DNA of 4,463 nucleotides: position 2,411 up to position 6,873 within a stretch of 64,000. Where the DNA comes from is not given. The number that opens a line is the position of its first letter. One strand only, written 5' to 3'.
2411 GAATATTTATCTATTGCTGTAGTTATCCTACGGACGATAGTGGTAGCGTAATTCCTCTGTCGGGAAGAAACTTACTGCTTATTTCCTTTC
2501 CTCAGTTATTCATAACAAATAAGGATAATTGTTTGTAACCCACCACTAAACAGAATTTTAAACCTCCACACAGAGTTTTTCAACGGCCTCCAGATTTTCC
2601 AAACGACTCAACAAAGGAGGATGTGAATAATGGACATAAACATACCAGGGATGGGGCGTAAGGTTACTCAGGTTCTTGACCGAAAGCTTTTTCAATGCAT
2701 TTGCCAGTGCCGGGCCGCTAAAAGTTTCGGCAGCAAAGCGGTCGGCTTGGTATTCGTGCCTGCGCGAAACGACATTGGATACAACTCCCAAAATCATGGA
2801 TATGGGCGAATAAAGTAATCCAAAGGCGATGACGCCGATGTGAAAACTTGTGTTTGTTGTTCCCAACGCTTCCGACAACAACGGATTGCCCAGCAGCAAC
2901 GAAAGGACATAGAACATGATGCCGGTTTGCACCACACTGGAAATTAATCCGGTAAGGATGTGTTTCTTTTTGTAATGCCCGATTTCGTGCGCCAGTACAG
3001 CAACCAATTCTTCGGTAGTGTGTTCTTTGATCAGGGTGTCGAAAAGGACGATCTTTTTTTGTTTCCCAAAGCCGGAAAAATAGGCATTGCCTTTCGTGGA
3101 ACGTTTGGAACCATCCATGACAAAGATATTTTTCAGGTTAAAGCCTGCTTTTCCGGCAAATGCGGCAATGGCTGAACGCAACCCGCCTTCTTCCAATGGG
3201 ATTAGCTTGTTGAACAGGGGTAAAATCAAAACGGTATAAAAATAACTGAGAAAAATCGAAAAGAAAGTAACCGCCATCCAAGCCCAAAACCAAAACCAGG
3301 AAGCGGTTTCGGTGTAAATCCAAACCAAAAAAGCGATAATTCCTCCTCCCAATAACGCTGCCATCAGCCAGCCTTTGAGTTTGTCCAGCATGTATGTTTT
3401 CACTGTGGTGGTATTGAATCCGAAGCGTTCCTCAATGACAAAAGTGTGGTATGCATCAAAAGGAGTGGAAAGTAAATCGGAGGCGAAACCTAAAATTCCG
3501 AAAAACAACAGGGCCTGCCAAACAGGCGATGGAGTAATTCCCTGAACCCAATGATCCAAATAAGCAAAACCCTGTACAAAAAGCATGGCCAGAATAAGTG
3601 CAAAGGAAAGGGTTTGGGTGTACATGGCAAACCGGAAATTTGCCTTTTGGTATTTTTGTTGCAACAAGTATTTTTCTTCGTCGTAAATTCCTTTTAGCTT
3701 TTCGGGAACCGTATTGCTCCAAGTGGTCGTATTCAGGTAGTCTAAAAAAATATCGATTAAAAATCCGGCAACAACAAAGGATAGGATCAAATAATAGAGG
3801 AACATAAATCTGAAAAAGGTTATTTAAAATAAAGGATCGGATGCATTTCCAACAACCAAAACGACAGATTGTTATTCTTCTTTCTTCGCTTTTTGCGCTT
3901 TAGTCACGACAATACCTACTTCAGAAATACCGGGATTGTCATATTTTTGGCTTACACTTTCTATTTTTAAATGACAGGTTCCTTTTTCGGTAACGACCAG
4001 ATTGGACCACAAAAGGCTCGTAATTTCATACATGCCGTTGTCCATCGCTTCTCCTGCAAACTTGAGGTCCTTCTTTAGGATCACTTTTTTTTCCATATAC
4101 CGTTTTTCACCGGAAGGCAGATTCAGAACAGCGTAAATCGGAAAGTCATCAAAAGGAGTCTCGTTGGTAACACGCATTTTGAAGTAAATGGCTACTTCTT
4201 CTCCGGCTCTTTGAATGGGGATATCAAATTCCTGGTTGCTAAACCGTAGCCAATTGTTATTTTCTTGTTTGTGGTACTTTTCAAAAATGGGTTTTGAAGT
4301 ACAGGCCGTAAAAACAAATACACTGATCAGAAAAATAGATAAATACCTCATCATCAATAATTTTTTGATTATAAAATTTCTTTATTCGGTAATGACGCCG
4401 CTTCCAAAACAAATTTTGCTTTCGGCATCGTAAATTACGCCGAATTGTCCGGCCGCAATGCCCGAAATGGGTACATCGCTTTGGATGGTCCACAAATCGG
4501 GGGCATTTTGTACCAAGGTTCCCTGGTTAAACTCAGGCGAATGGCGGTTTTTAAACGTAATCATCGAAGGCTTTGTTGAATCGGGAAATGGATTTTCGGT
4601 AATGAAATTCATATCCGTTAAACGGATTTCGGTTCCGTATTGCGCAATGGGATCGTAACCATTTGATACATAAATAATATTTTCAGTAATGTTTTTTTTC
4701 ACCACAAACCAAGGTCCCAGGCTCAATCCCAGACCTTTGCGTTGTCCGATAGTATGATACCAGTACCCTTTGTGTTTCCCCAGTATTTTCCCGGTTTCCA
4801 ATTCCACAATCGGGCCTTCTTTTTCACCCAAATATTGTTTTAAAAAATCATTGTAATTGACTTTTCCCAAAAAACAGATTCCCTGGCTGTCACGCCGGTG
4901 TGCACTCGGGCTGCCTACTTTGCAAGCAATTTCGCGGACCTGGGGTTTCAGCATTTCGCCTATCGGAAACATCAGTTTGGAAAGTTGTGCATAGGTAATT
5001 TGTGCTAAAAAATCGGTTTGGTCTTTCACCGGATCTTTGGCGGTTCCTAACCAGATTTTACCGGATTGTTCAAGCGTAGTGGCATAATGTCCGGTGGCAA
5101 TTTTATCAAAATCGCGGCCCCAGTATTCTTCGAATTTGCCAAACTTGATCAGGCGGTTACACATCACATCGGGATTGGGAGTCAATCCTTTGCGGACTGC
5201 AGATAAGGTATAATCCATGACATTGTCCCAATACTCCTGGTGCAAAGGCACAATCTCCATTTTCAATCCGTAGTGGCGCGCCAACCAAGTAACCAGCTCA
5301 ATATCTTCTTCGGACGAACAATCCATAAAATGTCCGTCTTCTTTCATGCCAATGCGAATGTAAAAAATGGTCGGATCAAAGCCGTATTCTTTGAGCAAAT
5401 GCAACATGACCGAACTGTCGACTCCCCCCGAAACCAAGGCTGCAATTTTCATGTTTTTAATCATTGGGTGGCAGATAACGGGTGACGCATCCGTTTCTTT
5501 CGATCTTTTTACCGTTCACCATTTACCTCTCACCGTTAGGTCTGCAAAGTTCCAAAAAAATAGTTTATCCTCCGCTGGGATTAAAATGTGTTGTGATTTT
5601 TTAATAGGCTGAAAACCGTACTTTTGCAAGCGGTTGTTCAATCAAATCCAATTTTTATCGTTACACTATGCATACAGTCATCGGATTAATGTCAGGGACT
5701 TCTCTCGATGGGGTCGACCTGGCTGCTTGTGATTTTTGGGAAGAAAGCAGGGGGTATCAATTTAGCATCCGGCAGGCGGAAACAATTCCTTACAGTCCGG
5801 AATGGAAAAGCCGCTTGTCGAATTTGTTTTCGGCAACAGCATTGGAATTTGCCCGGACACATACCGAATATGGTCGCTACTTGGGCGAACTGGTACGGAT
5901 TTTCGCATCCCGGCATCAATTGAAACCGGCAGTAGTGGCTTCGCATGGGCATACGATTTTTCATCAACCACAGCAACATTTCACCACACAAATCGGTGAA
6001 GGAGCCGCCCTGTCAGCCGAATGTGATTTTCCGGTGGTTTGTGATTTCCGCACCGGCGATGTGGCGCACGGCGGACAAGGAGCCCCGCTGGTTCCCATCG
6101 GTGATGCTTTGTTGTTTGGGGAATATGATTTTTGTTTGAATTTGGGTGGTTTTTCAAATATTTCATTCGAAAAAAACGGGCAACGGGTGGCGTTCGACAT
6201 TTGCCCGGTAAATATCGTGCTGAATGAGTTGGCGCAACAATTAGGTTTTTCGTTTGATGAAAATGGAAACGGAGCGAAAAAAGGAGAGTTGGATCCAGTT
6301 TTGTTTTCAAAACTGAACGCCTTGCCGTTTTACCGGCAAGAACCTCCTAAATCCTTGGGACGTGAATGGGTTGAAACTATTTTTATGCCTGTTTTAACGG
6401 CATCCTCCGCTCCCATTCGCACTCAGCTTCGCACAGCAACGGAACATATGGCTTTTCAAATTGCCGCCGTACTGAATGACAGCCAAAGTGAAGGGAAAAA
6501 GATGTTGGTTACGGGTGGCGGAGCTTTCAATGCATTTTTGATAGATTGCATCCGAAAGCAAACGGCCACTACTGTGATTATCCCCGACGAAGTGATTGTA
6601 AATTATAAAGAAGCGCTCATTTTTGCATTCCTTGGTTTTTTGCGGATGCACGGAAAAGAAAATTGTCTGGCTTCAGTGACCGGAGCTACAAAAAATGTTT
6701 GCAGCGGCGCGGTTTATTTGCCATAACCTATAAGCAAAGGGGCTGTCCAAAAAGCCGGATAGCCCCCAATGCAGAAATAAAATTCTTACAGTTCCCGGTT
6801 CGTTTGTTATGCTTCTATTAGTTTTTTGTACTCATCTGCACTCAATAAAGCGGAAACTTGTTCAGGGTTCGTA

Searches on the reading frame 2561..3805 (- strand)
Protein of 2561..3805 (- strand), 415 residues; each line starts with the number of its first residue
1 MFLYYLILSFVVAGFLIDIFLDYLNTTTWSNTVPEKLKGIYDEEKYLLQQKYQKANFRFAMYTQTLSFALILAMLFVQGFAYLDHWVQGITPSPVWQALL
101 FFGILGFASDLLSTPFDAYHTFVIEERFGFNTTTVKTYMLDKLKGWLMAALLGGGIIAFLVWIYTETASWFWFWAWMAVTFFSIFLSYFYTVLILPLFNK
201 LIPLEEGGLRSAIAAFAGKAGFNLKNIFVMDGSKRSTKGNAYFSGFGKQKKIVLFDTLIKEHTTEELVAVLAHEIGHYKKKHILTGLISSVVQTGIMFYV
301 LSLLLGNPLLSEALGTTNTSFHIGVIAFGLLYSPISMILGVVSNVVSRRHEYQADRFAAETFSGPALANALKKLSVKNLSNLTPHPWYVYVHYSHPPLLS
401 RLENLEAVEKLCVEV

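Call 10: find_encoding_contigs(protein=window:2561-3805:-, flank=6000, max_places=10)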
Protein window:2561-3805:- (415 aa): 2 contigs read that carry it; 1 place shown.
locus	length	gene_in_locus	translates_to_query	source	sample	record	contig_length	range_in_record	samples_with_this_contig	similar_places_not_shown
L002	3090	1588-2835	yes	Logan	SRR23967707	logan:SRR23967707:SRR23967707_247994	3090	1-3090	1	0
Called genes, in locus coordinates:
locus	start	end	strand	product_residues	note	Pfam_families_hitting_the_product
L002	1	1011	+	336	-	?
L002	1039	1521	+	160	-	PF14109:GldH_lipo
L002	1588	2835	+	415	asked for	PF16491:Peptidase_M48_N, PF01435:Peptidase_M48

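Call 11: find_homologous_proteins(query=window:2561-3805:-, max_evalue=1e-30)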
Query window:2561-3805:- (415 aa): 8000 proteins with E <= 1e-30 among 8000 candidates; the best 120 are listed.
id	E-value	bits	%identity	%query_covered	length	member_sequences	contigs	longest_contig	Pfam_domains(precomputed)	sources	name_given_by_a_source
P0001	6.6e-274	926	100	100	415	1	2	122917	PF01435.25,PF16491.11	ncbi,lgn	-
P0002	4.9e-175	601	64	96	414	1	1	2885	PF01435.25,PF16491.11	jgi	jgi:STE24 endopeptidase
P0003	1.1e-174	600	63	97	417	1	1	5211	PF01435.25,PF16491.11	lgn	-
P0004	1.5e-173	596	65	97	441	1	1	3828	PF01435.25,PF16491.11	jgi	jgi:STE24 endopeptidase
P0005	3.0e-173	595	63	97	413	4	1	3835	PF01435.25,PF16491.11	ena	-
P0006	1.4e-172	593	63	95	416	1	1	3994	PF01435.25,PF16491.11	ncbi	-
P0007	1.5e-172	593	64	98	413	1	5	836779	PF01435.25,PF16491.11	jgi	jgi:STE24 endopeptidase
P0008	2.0e-171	589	63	97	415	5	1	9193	PF01435.25,PF16491.11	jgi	jgi:STE24 endopeptidase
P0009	3.0e-171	588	62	98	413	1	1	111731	PF01435.25,PF16491.11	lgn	-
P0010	1.5e-170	586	64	93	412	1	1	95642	PF01435.25,PF16491.11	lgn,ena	-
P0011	2.0e-170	586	62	98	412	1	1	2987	PF01435.25,PF16491.11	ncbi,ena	-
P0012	2.7e-170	585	62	97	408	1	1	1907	PF01435.25,PF16491.11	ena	-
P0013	6.0e-170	584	63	98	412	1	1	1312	PF01435.25,PF16491.11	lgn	-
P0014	7.6e-170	584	65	93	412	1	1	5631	PF01435.25,PF16491.11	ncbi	-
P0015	9.5e-170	583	62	98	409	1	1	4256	PF01435.25,PF16491.11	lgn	-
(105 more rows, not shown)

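Call 15: find_encoding_contigs(protein=P0007, flank=5000, max_places=3)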
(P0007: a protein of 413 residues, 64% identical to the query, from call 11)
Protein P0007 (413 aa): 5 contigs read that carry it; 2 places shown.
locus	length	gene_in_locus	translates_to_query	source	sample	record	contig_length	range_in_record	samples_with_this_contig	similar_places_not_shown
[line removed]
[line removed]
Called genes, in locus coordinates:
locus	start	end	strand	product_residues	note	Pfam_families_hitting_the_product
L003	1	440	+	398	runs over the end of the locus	PF13579:Glyco_trans_4_4, PF13439:Glyco_transf_4, PF20706:GT4-conflict, PF00534:Glycos_transf_1, PF13692:Glyco_trans_1_4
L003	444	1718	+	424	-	-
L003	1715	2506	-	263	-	PF13578:Methyltransf_24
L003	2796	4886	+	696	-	-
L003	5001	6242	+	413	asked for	PF16491:Peptidase_M48_N, PF01435:Peptidase_M48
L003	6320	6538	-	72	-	-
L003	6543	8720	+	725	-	PF00912:Transgly, PF28500:PBP_middle, PF00905:Transpeptidase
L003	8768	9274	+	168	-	PF00254:FKBP_C (weak)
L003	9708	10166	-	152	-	-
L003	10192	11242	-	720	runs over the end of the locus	PF17389:Bac_rhamnosid6H, PF22422:MGH1-like_GH, PF03200:Glyco_hydro_63 (weak), PF01204:Trehalase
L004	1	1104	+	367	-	?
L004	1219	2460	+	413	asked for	PF16491:Peptidase_M48_N, PF01435:Peptidase_M48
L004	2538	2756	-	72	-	-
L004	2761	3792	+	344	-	?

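Call 16: find_encoding_contigs(protein=P0009, flank=5000, max_places=3)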
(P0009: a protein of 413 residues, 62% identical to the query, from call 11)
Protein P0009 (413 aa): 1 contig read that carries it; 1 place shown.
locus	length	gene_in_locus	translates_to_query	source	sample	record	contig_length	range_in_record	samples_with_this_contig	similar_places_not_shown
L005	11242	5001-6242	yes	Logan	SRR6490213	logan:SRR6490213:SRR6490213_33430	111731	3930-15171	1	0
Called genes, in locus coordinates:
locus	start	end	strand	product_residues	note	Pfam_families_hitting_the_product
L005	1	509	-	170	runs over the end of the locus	PF08984:DUF1858, PF10006:DUF2249 (weak)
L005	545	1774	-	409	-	PF04282:DUF438, PF01814:Hemerythrin, PF13596:PAS_10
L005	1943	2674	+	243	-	PF11306:DUF3108 (faint), PF21347:DUF3108_like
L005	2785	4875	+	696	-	-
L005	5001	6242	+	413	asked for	PF16491:Peptidase_M48_N, PF01435:Peptidase_M48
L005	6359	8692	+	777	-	PF00912:Transgly, PF28500:PBP_middle, PF00905:Transpeptidase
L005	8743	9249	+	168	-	PF00254:FKBP_C (faint)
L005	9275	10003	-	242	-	PF00590:TP_methylase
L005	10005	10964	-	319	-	PF00291:PALP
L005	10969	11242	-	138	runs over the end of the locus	PF01451:LMWPc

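Call 17: find_encoding_contigs(protein=P0010, flank=5000, max_places=3)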
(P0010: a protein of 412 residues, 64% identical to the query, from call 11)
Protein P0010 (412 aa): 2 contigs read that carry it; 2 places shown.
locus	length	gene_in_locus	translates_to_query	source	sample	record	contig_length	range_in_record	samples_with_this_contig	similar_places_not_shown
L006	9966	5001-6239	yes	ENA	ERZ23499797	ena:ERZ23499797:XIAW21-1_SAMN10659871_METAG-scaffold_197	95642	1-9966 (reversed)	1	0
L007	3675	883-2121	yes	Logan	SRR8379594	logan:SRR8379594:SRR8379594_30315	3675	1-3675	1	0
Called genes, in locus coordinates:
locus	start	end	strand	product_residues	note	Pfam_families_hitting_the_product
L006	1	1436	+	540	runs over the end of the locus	PF22694:CtpB_N-like, PF13180:PDZ_2 (weak), PF17820:PDZ_6 (weak), PF03572:Peptidase_S41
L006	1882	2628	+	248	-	PF00106:adh_short, PF08659:KR, PF13561:adh_short_C2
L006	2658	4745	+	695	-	-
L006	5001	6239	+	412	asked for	PF16491:Peptidase_M48_N, PF01435:Peptidase_M48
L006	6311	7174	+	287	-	PF13469:Sulfotransfer_3, PF00685:Sulfotransfer_1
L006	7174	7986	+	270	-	PF22435:MRM3-like_sub_bind, PF00588:SpoU_methylase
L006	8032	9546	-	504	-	PF01943:Polysacc_synt, PF01554:MatE, PF13440:Polysacc_synt_3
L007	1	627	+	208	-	?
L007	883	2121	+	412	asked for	PF16491:Peptidase_M48_N, PF01435:Peptidase_M48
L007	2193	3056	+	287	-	PF13469:Sulfotransfer_3, PF00685:Sulfotransfer_1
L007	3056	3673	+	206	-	?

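Call 73: find_encoding_contigs(protein=P0003, flank=5000, max_places=2)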
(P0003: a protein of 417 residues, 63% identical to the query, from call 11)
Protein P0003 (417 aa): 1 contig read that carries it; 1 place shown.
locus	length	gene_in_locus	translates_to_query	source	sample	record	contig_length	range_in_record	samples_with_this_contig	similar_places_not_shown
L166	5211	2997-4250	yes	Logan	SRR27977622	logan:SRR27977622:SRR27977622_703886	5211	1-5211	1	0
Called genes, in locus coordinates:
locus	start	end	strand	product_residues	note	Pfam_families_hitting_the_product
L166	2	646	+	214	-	?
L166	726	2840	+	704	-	-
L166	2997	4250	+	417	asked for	PF16491:Peptidase_M48_N, PF01435:Peptidase_M48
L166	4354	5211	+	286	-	?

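Call 74: find_encoding_contigs(protein=P0008, flank=5000, max_places=2)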
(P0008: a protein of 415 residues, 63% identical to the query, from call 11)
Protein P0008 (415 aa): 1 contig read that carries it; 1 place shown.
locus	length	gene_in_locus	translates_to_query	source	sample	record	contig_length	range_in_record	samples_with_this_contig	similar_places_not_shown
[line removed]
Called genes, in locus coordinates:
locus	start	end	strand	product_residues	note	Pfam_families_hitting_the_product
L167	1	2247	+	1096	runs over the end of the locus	PF13237:Fer4_10 (faint), PF14691:Fer4_20, PF07992:Pyr_redox_2, PF13450:NAD_binding_8 (weak), PF13738:Pyr_redox_3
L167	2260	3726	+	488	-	PF00291:PALP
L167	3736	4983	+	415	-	PF00291:PALP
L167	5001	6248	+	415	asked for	PF16491:Peptidase_M48_N, PF01435:Peptidase_M48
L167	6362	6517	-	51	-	?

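Call 75: find_encoding_contigs(protein=P0004, flank=5000, max_places=2)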
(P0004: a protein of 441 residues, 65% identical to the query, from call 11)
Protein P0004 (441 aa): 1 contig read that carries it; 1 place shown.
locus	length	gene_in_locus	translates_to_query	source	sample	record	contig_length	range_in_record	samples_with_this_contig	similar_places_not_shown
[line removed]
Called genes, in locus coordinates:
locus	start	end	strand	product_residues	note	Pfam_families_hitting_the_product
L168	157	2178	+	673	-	-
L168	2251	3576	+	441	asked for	PF16491:Peptidase_M48_N, PF01435:Peptidase_M48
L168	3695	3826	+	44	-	?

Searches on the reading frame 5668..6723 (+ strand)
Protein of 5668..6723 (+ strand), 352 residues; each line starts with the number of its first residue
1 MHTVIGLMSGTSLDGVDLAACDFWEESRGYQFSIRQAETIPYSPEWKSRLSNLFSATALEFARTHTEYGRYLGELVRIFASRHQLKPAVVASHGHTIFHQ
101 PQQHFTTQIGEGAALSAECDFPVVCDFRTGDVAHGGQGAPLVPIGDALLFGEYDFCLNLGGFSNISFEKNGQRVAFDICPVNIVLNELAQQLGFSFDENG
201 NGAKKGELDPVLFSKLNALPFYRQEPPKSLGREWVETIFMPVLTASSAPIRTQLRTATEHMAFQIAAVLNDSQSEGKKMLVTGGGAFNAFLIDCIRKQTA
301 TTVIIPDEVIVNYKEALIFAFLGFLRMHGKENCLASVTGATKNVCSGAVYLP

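Call 90: find_encoding_contigs(protein=window:5668-6723:+, flank=6000, max_places=6)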
Protein window:5668-6723:+ (352 aa): 2 contigs read that carry it; 1 place shown.
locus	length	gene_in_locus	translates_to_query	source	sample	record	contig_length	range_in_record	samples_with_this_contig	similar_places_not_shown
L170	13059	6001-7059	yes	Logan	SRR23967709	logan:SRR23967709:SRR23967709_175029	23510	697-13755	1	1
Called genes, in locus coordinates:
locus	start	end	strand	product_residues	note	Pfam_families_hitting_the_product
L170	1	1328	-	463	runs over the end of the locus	PF00890:FAD_binding_2 (weak), PF01134:GIDA (weak), PF07992:Pyr_redox_2, PF12831:FAD_oxidored (weak), PF13738:Pyr_redox_3, PF00070:Pyr_redox, PF02737:3HCDH_N (weak), PF02852:Pyr_redox_dim, +3 more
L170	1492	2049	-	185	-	PF00254:FKBP_C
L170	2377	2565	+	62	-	-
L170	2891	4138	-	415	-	PF16491:Peptidase_M48_N, PF01435:Peptidase_M48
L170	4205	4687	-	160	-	PF14109:GldH_lipo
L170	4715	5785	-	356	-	PF03054:tRNA_Me_trans, PF20259:tRNA_Me_trans_M, PF20258:tRNA_Me_trans_C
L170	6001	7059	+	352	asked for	PF03702:AnmK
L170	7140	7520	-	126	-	PF01597:GCV_H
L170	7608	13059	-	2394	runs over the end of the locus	PF14349:SprA_N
